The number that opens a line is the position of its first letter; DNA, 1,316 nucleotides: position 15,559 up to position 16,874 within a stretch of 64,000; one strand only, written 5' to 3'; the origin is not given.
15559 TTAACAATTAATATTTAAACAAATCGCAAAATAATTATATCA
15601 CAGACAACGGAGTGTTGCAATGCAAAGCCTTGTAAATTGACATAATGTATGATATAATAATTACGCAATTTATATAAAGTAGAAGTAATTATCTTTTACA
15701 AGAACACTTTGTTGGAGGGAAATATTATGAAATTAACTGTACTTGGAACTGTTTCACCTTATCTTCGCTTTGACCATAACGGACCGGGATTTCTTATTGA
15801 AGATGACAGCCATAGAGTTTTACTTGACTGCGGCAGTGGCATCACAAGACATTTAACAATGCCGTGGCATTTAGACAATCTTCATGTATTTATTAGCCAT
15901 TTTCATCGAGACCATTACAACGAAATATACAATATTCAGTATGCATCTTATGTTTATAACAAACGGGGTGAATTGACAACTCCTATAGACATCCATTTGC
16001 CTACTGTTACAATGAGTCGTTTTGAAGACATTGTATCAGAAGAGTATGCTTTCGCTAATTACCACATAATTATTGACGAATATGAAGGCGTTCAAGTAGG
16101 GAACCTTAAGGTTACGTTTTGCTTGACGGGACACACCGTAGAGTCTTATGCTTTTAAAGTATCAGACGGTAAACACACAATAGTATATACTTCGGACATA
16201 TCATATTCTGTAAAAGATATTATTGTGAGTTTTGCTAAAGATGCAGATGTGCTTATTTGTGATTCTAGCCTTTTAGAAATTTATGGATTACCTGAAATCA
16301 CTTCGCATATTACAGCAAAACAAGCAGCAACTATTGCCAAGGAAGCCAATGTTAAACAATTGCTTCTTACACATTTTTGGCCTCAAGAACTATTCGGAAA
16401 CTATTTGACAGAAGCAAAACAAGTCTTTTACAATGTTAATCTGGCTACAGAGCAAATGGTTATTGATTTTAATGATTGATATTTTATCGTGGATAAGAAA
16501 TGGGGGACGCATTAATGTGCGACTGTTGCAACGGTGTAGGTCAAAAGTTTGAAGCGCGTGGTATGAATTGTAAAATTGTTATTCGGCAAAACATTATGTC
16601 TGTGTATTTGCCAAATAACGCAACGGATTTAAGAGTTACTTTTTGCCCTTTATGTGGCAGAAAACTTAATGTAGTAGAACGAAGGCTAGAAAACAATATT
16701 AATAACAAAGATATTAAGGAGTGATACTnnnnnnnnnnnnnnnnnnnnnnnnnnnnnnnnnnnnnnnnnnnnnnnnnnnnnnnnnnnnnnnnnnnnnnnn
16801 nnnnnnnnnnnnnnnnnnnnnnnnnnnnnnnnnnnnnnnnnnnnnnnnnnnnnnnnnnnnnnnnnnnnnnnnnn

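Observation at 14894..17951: Terminator-bounded compositional island: MBL-fold hydrolase, Zn-ribbon, catalytically degenerate ImmA/IrrE-like protein and two unknowns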

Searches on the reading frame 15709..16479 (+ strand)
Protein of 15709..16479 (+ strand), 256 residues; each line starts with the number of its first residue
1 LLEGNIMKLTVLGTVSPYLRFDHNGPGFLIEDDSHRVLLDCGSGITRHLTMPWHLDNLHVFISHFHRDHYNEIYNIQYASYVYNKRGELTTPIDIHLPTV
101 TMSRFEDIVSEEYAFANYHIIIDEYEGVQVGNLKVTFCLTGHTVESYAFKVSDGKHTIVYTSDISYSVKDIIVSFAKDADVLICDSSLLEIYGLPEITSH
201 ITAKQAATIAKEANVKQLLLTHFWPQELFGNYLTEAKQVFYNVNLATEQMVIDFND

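Call 3: search_protein_families(library=pfam, proteins=[window:15709-16479:+], max_evalue=1)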
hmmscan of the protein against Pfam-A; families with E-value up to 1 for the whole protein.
window:15709-16479:+ (256 aa): 3 families
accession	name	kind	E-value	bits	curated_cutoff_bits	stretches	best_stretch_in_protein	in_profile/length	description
PF12706.13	Lactamase_B_2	-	8e-14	52.1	27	1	35-223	1-200/200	Beta-lactamase superfamily domain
PF13483.12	Lactamase_B_3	-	0.004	17.6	24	1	28-184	10-131/160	Beta-lactamase superfamily domain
PF00753.33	Lactamase_B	-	0.011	16.1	22.7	1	28-183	9-176/196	Metallo-beta-lactamase superfamily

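Call 4: search_protein_families(library=padloc, proteins=[window:15709-16479:+], max_evalue=1)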
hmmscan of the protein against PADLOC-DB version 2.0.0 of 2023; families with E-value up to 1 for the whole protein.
window:15709-16479:+ (256 aa): 0 families

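Call 5: search_protein_families(library=ncbifam, proteins=[window:15709-16479:+], max_evalue=1)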
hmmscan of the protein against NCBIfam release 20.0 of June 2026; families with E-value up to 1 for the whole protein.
window:15709-16479:+ (256 aa): 15 families
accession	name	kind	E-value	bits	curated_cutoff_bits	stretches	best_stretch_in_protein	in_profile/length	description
NF000801.0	PRK00055.1-3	equivalog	3.7e-30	105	252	2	157-255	206-304/307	ribonuclease Z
TIGR02651.1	RNase_Z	equivalog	6.1e-29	101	292.95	2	156-252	202-300/302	ribonuclease Z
NF041851.1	cyc_nuc_deg_phdiest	equivalog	1.6e-26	93.2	400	1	7-253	1-252/253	cyclic nucleotide-degrading phosphodiesterase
NF000804.0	PRK00055.2-1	equivalog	1.5e-18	66.9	402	2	171-254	214-299/306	ribonuclease Z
NF000805.0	PRK00055.2-3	equivalog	2.2e-16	60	416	2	127-238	170-283/307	ribonuclease Z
NF002558.0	PRK02126.1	subfamily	6.5e-12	45.1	315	2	156-226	243-316/345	ribonuclease Z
NF000800.0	PRK00055.1-1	equivalog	1.8e-11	43.6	398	2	171-252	218-303/305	ribonuclease Z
NF041257.1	GntH_guanitoxin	equivalog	2.8e-11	42.9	333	2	3-99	9-107/374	guanitoxin biosynthesis MBL fold metallo-hydrolase GntH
NF000806.0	PRK00055.2-4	equivalog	3e-09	36.5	363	1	7-106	2-102/280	ribonuclease Z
TIGR02649.1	true_RNase_BN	exception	1.4e-07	30.8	563.7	2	170-251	216-301/304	ribonuclease BN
TIGR03307.1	PhnP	equivalog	1.1e-06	28.1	272.25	1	29-251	41-248/249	phosphonate metabolism protein PhnP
TIGR03675.1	arCOG00543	equivalog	0.0021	16.4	580.2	1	27-168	190-351/631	beta-CASP ribonuclease aCPSF1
NF045584.1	cas14_MBL_CASP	equivalog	0.0072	14.7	800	1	126-187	131-194/612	type VII CRISPR-associated protein Cas14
NF003290.0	PRK04286.1-6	equivalog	0.14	10.9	526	0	151-234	173-257/307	hypothetical protein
NF047964.1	blaMYX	exception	0.22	10.8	520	1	4-70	61-130/261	MYX family subclass B1 metallo-beta-lactamase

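Call 11: search_protein_families(library=phrogs, proteins=[window:15709-16479:+], max_evalue=1)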
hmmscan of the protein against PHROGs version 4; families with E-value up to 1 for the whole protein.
window:15709-16479:+ (256 aa): 3 families
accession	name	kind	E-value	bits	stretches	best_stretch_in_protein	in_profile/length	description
phrog_392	-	other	4.6e-15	56.9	1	7-222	6-220/348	metal-dependent hydrolase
phrog_24842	-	unknown function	0.12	13.7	1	51-91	29-69/111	-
phrog_9482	-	unknown function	0.21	12.8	1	154-185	46-77/129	-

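Call 38: search_solved_structures(query=window:15727-16479:+, max_evalue=0.001, show_alignments=2)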
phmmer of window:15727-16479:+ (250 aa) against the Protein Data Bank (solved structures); distinct sequences matched with E-value up to 0.001: 7.
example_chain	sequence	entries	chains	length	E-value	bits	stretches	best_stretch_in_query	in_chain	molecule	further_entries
1zkp_A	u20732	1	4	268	1.7e-30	109.8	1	1-236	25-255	hypothetical protein BA1088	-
6kns_A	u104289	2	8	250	8.5e-28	100.9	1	1-242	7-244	Putative metal-dependent hydrolase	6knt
1y44_A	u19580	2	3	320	1.4e-06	31.4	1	151-219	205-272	Ribonuclease Z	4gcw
2cbn_A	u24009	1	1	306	1.5e-06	31.4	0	164-241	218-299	RIBONUCLEASE Z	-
8gyg_A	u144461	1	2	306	3.4e-06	30.2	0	6-84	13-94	Arysulfatase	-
2fk6_A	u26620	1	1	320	3e-05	27.1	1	151-219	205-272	RIBONUCLEASE Z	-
3zwf_A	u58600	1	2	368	9.6e-05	25.5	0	154-218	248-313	ZINC PHOSPHODIESTERASE ELAC PROTEIN 1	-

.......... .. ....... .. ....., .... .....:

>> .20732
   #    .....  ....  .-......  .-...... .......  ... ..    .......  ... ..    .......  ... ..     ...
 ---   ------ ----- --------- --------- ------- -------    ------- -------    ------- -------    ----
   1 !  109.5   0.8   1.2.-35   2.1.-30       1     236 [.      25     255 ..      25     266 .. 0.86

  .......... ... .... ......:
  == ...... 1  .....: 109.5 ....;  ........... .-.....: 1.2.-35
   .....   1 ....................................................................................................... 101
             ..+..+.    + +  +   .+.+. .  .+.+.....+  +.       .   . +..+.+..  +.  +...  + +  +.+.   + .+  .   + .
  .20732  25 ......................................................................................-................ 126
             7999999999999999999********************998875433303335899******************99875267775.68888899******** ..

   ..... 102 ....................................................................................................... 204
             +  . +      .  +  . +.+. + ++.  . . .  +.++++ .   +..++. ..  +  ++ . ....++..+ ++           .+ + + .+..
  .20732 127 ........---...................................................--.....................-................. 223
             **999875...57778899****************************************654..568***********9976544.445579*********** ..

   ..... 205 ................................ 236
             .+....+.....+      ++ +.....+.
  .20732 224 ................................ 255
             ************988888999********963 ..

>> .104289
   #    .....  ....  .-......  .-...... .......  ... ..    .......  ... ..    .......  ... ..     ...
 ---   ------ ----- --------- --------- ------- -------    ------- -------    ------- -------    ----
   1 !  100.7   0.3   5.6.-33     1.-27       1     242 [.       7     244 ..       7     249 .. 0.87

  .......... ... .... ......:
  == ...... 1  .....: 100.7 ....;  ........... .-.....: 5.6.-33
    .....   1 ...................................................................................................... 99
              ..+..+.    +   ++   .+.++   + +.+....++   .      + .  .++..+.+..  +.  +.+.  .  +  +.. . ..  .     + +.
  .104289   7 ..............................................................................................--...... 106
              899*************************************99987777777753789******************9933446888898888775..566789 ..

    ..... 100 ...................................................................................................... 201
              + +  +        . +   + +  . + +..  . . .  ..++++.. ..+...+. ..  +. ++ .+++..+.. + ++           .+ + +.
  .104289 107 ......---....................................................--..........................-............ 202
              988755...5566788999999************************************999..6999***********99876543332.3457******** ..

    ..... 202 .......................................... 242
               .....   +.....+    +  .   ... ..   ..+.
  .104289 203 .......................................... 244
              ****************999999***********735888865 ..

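Call 39: search_protein_families(library=pfam, proteins=[window:15727-16479:+], max_evalue=1)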
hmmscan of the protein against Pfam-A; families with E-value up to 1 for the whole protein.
window:15727-16479:+ (250 aa): 3 families
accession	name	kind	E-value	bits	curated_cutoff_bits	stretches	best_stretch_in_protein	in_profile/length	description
PF12706.13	Lactamase_B_2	-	7.4e-14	52.2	27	1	29-217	1-200/200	Beta-lactamase superfamily domain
PF13483.12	Lactamase_B_3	-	0.0037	17.7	24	1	22-178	10-131/160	Beta-lactamase superfamily domain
PF00753.33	Lactamase_B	-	0.0063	16.9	22.7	1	22-177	9-176/196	Metallo-beta-lactamase superfamily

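Call 71: search_dna_similar(query=window:15727-16479:+, collection=phages, mode=protein, max_evalue=0.001, max_rows=12)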
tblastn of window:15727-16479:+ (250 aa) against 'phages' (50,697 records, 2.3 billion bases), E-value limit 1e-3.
Records with a match: 11; places in all: 11; records where one place covers at least 80% of the query: 8.
Best place of each record, by identity: <60% 11.
By first word of the organism name: Listeria 6; Enterococcus 3; Bacteriophage 2.
By host as written in the record: Listeria monocytogenes 6; - 3; Enterococcus faecalis 2.
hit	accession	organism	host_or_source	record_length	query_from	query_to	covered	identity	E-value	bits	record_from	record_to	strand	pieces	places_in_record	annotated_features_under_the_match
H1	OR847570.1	Listeria phage LM 4-11-1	Listeria monocytogenes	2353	1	225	90%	34.2%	2e-21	98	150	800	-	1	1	record has no annotation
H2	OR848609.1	Listeria phage LM 4-14-1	Listeria monocytogenes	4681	1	225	90%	34.2%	2e-21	98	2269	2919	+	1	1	record has no annotation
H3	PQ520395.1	Enterococcus phage IME_EF3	-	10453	1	220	88%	33.8%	1e-17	87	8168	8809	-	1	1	record has no annotation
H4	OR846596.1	Enterococcus phage Efs 1-1-1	Enterococcus faecalis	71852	1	220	88%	33.8%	1e-17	87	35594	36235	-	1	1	record has no annotation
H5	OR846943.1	Listeria phage LM 4-11-1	Listeria monocytogenes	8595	1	217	87%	30.6%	3e-17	86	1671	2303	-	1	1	record has no annotation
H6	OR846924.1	Listeria phage LM 4-11-1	Listeria monocytogenes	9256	1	217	87%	30.2%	8e-17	85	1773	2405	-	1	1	record has no annotation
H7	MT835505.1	Bacteriophage sp.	human fecal samples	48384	1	233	93%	25.5%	6e-9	62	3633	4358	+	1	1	record has no annotation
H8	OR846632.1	Enterococcus phage Efs 1-1-1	Enterococcus faecalis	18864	32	247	86%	24.5%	1e-4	49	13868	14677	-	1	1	record has no annotation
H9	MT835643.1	Bacteriophage sp.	human fecal samples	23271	140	246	43%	33.0%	2e-4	48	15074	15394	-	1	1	record has no annotation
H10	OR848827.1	Listeria phage LM 4-14-1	Listeria monocytogenes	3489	148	217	28%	38.0%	2e-4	48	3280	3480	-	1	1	record has no annotation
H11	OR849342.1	Listeria phage LM 4-14-1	Listeria monocytogenes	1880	148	217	28%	36.6%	2e-4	47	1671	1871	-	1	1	record has no annotation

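Call 87: find_related_loci(query=window:15727-16479:+, collection=viral_contigs, flank=6000)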
Query window:15727-16479:+ (250 aa) in viral_contigs; peptide patterns used: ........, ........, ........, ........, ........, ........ (x = any residue, [..] = any of these).
29 stretches matched a pattern, but none encodes a relative of the query by tblastn (E <= 1e-3).

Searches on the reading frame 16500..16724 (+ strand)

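Call 3: search_protein_families(library=pfam, proteins=[window:16500-16724:+], max_evalue=1)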
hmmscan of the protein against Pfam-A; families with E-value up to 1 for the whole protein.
window:16500-16724:+ (74 aa): 6 families
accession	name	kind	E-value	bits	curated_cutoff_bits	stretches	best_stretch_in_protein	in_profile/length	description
PF20778.3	SLS1_C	-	0.003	17.4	23.4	1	17-47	171-201/336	SLS1 protein C-terminal beta barrel domain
PF22400.1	DUF6980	-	0.052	14.2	27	1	41-62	47-68/99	Domain of unknown function (DUF6980)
PF24537.1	zf-C2H2_fungi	-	0.057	13.3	27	1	2-18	7-23/35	Fungal C2H2 zinc finger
PF19474.4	DUF6011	-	0.087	12.8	26.6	1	41-56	3-18/37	Family of unknown function (DUF6011)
PF04423.19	Rad50_zn_hook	-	0.097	12.9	24.3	1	49-60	22-33/52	Rad50 zinc hook motif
PF11376.13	DUF3179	-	0.21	11.4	27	1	25-56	43-72/292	Protein of unknown function (DUF3179)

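Call 4: search_protein_families(library=padloc, proteins=[window:16500-16724:+], max_evalue=1)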
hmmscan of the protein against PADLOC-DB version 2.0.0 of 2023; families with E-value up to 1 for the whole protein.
window:16500-16724:+ (74 aa): 0 families

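Call 5: search_protein_families(library=ncbifam, proteins=[window:16500-16724:+], max_evalue=1)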
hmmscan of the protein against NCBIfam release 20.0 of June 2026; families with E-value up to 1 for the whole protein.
window:16500-16724:+ (74 aa): 2 families
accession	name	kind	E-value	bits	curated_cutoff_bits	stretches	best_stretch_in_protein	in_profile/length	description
NF041070.1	carrier_LysW_Arch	domain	0.017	15.1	75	1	34-62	11-39/57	alpha-aminoadipate/glutamate carrier protein LysW/ArgW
NF041780.1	hetero_SS_HdrB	equivalog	0.054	12.8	450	1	7-69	205-264/304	ferredoxin:CoB-CoM heterodisulfide reductase subunit HdrB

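Call 11: search_protein_families(library=phrogs, proteins=[window:16500-16724:+], max_evalue=1)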
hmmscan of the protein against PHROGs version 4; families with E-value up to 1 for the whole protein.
window:16500-16724:+ (74 aa): 9 families
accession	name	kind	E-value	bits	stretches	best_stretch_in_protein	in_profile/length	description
phrog_7033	-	unknown function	0.00017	22.6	1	40-62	77-99/197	-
phrog_1494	-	unknown function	0.00039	20.7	1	6-67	151-220/226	-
phrog_4030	-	unknown function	0.00057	21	1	42-61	63-82/85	-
phrog_33828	-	unknown function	0.035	15.1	1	40-59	35-54/58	-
phrog_38252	-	unknown function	0.035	14.9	1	47-56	26-35/36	-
phrog_20220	-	unknown function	0.074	13.9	1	22-71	58-106/154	-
phrog_22112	-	unknown function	0.14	13.6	1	45-57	66-78/80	-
phrog_10714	-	unknown function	0.18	13.1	1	45-62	88-105/109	-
phrog_22543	-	unknown function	0.26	12.7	1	34-59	74-100/105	-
